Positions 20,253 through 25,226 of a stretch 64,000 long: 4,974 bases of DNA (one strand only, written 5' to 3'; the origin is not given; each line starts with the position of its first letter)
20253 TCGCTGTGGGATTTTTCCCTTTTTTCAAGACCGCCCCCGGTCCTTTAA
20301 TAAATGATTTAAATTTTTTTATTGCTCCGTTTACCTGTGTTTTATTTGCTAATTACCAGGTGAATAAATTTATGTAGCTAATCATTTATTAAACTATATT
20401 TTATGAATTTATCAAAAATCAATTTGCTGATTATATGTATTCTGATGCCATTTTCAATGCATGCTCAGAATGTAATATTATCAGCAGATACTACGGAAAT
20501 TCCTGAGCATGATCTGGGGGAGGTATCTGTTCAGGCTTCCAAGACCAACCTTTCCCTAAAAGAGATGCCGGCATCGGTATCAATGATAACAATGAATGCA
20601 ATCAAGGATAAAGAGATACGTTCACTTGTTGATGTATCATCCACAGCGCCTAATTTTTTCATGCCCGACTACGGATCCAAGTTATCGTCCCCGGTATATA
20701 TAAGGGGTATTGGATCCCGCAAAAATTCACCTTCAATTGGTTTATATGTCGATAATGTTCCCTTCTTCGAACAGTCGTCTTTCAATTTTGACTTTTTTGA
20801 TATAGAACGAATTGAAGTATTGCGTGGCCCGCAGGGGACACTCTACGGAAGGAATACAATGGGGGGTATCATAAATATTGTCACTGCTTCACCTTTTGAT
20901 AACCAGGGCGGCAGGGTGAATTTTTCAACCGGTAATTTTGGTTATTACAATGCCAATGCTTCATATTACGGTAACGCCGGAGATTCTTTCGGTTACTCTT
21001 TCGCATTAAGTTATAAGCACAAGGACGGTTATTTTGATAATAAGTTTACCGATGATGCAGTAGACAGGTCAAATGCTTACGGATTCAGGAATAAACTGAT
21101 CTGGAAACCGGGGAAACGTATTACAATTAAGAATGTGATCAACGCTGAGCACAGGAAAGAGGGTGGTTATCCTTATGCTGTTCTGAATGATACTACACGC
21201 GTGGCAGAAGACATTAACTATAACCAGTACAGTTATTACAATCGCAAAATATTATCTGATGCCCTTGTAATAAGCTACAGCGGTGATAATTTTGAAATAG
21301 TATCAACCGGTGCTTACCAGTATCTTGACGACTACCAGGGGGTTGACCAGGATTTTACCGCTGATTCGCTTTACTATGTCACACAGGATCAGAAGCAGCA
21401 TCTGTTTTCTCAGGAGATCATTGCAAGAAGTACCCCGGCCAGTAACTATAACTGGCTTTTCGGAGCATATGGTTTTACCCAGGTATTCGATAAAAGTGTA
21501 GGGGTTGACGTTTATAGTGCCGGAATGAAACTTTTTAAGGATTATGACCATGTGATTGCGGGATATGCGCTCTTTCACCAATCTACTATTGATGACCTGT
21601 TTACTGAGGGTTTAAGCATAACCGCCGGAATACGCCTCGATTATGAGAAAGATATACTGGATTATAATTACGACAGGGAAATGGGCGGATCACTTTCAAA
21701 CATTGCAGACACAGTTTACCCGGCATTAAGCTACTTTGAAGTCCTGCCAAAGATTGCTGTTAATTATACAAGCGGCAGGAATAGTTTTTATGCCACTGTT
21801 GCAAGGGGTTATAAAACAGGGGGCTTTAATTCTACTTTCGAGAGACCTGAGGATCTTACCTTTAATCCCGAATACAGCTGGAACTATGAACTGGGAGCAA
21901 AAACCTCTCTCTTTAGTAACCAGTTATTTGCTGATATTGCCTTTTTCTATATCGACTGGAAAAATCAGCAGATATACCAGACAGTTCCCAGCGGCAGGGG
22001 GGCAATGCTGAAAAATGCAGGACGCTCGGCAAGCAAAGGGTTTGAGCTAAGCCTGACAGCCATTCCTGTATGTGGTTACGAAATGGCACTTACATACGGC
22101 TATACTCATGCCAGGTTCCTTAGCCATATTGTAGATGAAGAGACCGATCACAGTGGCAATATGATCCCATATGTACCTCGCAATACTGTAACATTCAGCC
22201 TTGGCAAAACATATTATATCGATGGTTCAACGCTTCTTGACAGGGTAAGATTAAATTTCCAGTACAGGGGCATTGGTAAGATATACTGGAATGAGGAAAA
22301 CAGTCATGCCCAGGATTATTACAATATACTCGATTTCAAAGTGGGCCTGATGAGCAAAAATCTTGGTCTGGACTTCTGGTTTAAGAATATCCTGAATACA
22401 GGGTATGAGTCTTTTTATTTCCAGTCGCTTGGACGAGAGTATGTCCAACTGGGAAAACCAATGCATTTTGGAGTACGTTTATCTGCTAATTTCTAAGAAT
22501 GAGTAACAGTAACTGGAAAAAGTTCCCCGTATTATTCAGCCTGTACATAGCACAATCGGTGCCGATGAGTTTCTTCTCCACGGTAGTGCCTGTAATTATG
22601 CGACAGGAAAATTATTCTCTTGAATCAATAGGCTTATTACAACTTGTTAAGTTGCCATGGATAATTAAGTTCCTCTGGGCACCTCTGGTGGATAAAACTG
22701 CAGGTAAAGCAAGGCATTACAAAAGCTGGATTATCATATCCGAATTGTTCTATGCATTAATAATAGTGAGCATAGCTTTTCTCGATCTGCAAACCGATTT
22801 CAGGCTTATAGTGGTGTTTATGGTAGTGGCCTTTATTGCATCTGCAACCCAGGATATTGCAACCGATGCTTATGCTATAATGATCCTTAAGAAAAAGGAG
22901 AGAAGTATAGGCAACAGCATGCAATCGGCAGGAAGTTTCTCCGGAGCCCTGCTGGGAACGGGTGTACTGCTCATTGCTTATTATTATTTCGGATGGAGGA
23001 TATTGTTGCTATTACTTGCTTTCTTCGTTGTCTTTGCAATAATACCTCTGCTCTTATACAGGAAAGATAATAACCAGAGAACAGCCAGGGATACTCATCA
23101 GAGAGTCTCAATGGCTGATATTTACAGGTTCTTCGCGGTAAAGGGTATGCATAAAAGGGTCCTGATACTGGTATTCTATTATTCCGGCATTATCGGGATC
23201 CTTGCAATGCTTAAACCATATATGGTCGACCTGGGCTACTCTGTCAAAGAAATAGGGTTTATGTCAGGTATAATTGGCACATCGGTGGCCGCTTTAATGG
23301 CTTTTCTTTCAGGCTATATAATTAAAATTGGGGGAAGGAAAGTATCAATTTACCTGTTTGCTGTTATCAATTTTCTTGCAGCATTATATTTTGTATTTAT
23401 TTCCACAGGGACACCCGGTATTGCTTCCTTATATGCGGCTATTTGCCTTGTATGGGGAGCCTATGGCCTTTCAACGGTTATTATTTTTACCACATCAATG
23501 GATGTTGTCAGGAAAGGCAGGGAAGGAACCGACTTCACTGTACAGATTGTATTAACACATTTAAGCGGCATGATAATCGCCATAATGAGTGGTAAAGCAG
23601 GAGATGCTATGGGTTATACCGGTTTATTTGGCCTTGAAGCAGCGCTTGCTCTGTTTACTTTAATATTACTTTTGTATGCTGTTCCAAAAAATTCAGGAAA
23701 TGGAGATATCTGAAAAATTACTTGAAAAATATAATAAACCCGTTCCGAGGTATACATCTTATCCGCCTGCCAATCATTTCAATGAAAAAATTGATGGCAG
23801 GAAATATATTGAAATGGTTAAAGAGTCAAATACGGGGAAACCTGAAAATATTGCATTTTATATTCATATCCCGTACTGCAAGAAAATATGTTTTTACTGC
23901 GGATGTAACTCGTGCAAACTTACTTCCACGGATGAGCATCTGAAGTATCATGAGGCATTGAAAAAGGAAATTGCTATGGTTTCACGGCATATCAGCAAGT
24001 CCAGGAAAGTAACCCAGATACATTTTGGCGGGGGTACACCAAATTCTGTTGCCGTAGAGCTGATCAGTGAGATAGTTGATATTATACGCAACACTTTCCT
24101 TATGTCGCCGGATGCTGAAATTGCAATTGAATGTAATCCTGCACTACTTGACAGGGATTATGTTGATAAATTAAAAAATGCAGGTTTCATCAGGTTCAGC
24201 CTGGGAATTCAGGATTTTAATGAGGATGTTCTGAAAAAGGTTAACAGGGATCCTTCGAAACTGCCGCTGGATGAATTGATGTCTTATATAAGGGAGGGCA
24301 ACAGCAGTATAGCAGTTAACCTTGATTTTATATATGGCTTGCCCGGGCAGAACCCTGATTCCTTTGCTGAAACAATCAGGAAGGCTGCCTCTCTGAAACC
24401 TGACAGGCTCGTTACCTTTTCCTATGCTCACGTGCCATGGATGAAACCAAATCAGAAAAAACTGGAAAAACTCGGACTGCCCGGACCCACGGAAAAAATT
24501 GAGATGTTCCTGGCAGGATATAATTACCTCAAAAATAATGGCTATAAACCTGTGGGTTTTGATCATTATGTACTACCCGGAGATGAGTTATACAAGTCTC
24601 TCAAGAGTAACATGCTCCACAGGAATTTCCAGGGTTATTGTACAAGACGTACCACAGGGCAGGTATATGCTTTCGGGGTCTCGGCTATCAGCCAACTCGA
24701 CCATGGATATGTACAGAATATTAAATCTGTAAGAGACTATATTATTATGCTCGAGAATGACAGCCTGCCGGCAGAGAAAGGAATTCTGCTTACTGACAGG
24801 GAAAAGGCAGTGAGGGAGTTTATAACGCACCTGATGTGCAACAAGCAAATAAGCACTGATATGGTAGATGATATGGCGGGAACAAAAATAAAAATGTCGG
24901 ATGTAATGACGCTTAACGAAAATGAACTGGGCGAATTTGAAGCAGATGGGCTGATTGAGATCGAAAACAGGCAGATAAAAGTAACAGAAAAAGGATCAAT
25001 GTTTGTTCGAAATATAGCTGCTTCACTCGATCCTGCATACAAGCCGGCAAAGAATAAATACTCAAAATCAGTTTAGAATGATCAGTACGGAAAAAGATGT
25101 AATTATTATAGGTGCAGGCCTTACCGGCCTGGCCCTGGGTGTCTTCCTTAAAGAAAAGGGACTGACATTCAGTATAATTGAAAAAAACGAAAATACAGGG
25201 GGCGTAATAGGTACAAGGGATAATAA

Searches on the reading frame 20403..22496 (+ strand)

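Call 80: search_protein_families(library=pfam, proteins=[window:20403-22496:+], max_evalue=0.00001)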
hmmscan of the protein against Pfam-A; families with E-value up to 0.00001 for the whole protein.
window:20403-22496:+ (697 aa): 1 family
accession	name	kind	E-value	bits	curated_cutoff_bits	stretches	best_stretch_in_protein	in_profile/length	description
PF07715.20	Plug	-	4.2e-20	72.7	23.9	1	52-156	2-107/107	TonB-dependent Receptor Plug Domain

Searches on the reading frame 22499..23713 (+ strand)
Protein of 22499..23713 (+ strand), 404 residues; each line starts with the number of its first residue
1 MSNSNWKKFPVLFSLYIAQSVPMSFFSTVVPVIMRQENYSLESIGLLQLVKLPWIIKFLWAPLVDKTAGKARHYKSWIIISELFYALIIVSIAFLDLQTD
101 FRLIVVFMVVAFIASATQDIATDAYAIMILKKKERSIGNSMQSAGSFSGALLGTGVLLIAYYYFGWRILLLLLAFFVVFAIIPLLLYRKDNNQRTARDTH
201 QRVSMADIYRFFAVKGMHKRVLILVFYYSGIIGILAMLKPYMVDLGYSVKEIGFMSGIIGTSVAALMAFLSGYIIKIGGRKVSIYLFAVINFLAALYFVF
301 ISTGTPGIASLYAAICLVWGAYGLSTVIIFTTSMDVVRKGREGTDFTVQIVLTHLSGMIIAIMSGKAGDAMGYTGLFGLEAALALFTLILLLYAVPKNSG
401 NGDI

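Call 80: search_protein_families(library=pfam, proteins=[window:22499-23713:+], max_evalue=0.00001)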
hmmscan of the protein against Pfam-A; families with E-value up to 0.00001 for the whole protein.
window:22499-23713:+ (404 aa): 2 families
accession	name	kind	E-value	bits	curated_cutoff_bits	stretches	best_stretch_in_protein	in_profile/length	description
PF07690.21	MFS_1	-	6.4e-27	94.8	33.4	1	12-359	1-345/347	Major Facilitator Superfamily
PF13000.13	Acatn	-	1.2e-13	50.9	23.7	1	9-157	2-174/546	Acetyl-coenzyme A transporter 1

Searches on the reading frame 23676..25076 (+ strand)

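Call 80: search_protein_families(library=pfam, proteins=[window:23676-25076:+], max_evalue=0.00001)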
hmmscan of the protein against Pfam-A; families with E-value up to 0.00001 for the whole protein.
window:23676-25076:+ (466 aa): 1 family
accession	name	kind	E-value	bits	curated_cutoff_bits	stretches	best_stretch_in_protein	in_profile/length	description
PF04055.27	Radical_SAM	-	2e-25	90.3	29.5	1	62-236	1-165/166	Radical SAM superfamily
